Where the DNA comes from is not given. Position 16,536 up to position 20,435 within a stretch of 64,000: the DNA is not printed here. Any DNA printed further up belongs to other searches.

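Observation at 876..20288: Giant ORF 1: a 19.4-kb, 6,470-codon N-terminally lipid-anchored surface protein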

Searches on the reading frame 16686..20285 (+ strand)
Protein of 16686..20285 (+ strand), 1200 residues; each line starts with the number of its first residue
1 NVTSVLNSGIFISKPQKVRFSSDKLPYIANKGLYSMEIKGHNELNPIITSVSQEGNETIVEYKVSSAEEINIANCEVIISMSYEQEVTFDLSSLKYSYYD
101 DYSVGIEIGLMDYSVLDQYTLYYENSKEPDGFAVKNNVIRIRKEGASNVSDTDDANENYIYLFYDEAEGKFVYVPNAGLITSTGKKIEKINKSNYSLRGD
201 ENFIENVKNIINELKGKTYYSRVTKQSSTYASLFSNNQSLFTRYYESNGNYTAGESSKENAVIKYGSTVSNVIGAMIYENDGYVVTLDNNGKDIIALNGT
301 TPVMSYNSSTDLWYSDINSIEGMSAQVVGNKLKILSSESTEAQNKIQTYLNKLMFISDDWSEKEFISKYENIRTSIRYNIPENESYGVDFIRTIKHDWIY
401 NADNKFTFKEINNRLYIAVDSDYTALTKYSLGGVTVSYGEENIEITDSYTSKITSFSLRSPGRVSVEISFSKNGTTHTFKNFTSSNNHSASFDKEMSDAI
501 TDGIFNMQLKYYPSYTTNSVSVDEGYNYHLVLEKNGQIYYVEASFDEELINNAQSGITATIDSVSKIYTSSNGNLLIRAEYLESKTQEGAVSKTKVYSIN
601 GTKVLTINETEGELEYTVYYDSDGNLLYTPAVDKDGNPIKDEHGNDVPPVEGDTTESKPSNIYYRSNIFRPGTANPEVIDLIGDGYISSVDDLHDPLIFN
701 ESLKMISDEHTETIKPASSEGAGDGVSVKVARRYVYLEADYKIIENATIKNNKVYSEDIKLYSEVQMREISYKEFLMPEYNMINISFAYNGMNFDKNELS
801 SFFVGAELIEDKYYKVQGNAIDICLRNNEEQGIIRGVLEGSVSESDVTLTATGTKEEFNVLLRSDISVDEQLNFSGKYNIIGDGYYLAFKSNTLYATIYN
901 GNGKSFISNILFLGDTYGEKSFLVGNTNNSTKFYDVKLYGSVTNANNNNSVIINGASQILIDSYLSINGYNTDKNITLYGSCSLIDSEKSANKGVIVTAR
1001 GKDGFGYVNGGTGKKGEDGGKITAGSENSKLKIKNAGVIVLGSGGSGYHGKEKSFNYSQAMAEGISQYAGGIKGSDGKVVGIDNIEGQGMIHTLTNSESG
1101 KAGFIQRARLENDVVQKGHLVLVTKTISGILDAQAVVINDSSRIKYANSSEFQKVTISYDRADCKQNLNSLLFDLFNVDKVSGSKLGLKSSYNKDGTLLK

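Call 40: search_protein_representatives(protein=window:16686-20285:+)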
Query: 1200 residues. Proteins with E-value up to 0.001 (for the whole library): 2; up to 1e-10: 2; up to 1e-30: 2. The best 2 are listed.
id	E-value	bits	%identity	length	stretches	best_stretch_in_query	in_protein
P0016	0.0e+00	2608.6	100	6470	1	1-1200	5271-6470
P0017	1.7e-40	155.4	32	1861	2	1-548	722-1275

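Call 41: find_encoding_contigs(protein=P0016, flank=1000, max_places=6)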
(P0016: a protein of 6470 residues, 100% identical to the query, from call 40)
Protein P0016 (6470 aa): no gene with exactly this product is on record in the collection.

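Call 42: list_cluster_members(proteins=[P0016, P0017])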
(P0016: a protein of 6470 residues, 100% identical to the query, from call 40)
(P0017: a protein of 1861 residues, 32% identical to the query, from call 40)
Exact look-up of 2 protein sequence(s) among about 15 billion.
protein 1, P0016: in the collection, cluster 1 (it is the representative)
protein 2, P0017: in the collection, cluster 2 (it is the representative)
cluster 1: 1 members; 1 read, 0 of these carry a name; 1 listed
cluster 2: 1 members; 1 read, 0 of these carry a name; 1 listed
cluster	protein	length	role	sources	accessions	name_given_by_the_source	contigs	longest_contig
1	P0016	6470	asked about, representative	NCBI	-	-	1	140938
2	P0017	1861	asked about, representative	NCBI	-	-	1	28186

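Call 51: find_encoding_contigs(protein=P0017, flank=10000)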
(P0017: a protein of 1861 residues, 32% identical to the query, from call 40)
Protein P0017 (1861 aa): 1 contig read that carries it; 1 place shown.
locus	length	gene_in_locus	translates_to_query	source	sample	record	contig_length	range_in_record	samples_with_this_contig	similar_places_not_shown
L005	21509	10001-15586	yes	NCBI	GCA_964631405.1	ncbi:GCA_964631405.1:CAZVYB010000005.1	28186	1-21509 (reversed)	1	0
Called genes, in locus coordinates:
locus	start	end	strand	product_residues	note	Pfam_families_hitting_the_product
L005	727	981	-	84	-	-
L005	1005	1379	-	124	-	-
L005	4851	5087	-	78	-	-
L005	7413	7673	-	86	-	-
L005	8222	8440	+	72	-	-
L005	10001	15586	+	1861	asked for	-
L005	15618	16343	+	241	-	PF14520:HHH_5 (weak), PF04002:RadC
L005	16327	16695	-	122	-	-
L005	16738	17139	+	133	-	-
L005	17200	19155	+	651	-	PF00270:DEAD (weak), PF04851:ResIII, PF17757:UvrB_inter, PF27431:UvrB_3rd, PF00271:Helicase_C, PF12344:UvrB, PF02151:UVR (weak)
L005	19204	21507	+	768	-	?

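Call 77: predict_structure(alignment_id=A3)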
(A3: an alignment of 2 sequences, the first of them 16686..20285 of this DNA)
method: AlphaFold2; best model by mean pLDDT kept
length: 1200 residues; sequences in the alignment: 2
mean_pLDDT: 29.1   pTM: 0.22
mean pLDDT of the five models: 29.1, 28.0, 26.3, 26.1, 24.8
residues with pLDDT >= 90: 0; 70-90: 0; 50-70: 32; < 50: 1168
segments of 3 or more residues with pLDDT < 50: 1-13, 21-26, 28-34, 39-43, 65-77, 79-1200
pLDDT, mean of each block of 10 residues (from residue 1): 34 52 45 49 54 55 49 45 30 23 23 27 25 28 28 29 33 30 29 31 39 33 23 24 24 25 22 23 26 29 27 34 33 36 37 26 27 26 27 29 39 42 38 37 28 39 42 39 34 29 26 28 36 33 38 36 33 32 31 32 29 30 30 39 37 28 22 23 21 22 23 22 23 24 28 28 23 21 21 24 23 23 25 27 25 24 23 25 27 28 27 24 22 27 28 28 24 29 26 29 28 25 24 26 22 21 20 23 22 23 22 23 22 23 24 22 29 26 24 32
secondary structure, 60 per line:
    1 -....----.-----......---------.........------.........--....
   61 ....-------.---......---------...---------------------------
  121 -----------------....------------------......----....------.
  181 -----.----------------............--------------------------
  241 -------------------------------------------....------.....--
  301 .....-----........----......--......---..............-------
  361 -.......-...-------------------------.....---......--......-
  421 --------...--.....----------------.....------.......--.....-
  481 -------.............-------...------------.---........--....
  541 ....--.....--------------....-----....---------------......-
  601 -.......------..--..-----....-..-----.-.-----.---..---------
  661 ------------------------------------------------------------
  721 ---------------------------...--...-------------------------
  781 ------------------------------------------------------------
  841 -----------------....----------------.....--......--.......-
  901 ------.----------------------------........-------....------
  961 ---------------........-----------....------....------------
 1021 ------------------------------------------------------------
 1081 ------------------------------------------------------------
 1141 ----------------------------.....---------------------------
elements in order (helices of 4 or more, strands of 3 or more residues): E2-5 E16-21 E34-39 E46-54 E57-64 E76-81 E138-141 E160-165 E170-173 H203-214 E284-287 E294-298 E301-305 H311-318 E323-328 E331-336 H340-353 H362-368 E398-402 E406-411 E414-419 E429-431 E434-438 E455-459 E466-472 E475-479 E488-491 H492-500 E508-510 E527-534 E537-544 H547-551 E566-569 E575-578 E594-599 E602-608 E626-629 E748-750 E753-755 E858-861 E878-882 E885-890 E893-899 E936-943 E951-954 E976-983 E995-998 E1005-1008 H1169-1173

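Call 105: search_protein_families(library=pfam, proteins=[P0017, L005:1-9822:+], max_evalue=0.1)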
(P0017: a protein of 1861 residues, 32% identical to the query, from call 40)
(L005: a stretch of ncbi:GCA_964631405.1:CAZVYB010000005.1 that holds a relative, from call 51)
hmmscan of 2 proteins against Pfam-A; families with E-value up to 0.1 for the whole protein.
P0017 (1861 aa): 1 family
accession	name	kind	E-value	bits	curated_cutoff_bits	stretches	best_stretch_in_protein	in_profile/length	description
PF07581.17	Glug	-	0.038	14.9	20.5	1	352-376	4-28/28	The GLUG motif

L005:1-9822:+ (3274 aa): 0 families
